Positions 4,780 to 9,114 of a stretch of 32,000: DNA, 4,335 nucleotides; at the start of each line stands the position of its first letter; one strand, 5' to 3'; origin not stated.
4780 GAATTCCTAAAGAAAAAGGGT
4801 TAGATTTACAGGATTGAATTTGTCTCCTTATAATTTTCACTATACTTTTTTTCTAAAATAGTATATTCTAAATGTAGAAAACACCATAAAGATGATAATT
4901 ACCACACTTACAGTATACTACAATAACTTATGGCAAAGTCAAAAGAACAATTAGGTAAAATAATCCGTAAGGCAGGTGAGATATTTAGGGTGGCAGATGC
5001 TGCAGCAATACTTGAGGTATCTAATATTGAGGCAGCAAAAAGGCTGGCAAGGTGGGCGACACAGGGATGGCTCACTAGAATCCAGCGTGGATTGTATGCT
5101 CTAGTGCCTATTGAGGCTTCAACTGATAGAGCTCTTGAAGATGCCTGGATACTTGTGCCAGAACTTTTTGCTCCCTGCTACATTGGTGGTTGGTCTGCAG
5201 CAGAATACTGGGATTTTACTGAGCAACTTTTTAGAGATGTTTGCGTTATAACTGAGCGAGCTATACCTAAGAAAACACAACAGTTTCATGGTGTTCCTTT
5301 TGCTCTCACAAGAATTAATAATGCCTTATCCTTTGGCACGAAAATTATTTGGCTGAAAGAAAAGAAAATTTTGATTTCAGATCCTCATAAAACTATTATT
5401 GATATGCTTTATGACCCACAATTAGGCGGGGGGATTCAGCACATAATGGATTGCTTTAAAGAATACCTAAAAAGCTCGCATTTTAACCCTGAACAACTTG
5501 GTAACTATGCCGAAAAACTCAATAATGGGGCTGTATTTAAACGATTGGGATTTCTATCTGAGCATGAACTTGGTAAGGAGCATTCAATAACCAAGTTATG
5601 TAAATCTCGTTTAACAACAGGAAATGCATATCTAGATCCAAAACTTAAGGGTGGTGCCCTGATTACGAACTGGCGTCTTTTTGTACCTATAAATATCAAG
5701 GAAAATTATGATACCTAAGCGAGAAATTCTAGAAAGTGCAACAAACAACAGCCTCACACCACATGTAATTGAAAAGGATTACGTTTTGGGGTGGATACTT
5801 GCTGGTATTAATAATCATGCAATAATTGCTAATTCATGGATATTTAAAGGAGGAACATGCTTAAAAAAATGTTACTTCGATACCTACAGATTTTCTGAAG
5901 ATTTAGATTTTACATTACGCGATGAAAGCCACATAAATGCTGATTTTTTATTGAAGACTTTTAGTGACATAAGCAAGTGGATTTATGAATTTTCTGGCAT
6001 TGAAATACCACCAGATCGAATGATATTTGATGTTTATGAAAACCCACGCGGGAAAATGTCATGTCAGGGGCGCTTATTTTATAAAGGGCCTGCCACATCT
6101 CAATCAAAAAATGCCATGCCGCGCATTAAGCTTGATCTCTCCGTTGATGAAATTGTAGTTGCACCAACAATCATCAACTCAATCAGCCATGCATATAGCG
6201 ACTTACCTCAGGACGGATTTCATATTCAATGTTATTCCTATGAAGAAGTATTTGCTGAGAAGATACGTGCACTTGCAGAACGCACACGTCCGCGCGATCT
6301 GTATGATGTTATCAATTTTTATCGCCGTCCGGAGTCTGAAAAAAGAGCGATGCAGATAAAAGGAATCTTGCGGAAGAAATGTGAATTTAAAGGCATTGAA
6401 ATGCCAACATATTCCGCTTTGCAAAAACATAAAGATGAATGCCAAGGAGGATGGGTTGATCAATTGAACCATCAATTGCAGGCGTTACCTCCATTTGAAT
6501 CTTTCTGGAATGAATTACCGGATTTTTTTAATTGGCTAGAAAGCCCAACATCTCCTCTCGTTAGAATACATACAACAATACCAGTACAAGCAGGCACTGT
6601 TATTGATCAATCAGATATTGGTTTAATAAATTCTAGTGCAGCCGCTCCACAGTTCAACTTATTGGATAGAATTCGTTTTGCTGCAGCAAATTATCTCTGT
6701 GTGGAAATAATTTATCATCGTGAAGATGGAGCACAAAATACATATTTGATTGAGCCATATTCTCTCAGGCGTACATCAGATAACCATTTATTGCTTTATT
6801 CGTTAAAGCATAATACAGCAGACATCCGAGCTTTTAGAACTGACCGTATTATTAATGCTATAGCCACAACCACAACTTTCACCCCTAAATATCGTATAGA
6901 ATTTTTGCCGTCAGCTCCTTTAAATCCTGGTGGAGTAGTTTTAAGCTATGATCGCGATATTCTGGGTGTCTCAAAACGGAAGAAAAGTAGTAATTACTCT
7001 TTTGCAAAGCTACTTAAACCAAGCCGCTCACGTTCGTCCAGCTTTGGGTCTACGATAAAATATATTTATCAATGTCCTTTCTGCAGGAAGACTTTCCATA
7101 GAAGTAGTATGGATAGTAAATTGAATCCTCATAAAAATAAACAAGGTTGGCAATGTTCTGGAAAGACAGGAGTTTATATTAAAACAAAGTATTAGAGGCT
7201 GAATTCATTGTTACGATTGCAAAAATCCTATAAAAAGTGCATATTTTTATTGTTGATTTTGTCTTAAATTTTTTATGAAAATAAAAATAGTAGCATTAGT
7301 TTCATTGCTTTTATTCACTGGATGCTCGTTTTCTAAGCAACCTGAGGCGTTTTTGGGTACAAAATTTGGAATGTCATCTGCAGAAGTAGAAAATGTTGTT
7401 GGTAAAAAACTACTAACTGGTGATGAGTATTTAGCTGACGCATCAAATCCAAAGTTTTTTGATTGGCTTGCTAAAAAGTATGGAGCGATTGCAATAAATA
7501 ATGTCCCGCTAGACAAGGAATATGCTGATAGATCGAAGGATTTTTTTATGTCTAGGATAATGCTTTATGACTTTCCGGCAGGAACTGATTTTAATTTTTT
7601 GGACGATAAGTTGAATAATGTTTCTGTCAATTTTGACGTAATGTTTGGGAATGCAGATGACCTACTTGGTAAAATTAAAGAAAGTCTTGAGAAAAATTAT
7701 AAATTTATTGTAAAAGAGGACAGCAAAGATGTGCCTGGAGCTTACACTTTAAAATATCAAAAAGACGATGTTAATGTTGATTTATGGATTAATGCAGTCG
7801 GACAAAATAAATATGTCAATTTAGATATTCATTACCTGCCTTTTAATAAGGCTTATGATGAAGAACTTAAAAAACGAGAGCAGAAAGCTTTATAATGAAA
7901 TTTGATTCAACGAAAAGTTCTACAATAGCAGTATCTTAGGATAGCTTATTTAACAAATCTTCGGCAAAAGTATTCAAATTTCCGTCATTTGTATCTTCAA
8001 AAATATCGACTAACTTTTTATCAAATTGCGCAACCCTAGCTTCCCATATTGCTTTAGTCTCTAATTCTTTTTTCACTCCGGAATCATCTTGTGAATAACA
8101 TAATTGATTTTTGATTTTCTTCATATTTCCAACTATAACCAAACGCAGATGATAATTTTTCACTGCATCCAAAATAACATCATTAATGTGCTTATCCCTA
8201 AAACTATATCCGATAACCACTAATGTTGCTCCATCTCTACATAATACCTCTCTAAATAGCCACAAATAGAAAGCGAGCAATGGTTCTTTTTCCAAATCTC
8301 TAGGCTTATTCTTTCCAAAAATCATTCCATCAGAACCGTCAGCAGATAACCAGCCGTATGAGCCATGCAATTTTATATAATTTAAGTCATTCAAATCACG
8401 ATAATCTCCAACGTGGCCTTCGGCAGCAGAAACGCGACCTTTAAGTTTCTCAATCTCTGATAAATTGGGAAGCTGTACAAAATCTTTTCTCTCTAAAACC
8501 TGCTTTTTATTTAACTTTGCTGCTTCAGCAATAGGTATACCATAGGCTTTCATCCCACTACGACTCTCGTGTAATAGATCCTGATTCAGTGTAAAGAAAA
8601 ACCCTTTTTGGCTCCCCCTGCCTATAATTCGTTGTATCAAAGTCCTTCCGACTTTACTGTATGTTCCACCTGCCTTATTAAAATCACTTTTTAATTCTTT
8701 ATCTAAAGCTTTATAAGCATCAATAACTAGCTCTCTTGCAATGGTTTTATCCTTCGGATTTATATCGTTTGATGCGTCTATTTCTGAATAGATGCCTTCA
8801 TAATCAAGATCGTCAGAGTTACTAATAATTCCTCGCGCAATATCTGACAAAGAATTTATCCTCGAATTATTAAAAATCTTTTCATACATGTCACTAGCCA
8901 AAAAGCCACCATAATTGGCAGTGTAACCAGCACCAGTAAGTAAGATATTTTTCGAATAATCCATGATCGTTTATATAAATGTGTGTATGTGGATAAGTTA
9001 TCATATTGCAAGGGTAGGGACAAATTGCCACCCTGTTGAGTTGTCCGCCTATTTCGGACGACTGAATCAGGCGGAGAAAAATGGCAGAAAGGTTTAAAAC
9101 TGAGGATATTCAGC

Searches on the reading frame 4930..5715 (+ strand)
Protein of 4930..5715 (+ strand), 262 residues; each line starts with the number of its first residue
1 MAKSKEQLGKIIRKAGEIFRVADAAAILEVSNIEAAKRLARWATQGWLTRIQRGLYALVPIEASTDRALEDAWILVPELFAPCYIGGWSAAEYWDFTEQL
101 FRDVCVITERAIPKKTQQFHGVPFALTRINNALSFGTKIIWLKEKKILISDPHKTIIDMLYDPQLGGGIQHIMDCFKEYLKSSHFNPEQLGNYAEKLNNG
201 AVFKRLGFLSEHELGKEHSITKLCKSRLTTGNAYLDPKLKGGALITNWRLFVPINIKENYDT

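Call 10: search_protein_families(library=pfam, proteins=[window:4930-5715:+], max_evalue=0.001)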
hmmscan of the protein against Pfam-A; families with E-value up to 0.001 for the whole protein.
window:4930-5715:+ (262 aa): 1 family
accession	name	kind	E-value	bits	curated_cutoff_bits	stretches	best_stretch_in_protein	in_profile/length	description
PF13338.12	AbiEi_4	-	1.6e-08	34.9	25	1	12-59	7-49/49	Transcriptional regulator, AbiEi antitoxin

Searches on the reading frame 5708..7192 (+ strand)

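Call 10: search_protein_families(library=pfam, proteins=[window:5708-7192:+], max_evalue=0.001)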
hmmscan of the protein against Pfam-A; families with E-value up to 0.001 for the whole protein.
window:5708-7192:+ (495 aa): 2 families
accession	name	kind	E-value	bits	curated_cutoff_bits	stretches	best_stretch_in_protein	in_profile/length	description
PF08843.17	AbiEii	-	2.9e-35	122.7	22.5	1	30-268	2-230/238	Nucleotidyl transferase AbiEii toxin, Type IV TA system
PF13280.12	WYL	-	1e-06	29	21.8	1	318-383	2-67/70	WYL domain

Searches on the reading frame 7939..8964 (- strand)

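Call 10: search_protein_families(library=pfam, proteins=[window:7939-8964:-], max_evalue=0.001)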
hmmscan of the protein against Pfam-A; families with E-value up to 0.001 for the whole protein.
window:7939-8964:- (342 aa): 1 family
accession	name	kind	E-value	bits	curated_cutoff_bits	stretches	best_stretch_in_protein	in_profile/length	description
PF13289.12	SIR2_2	-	0.00023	21.7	24.5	1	191-273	38-111/141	SIR2-like domain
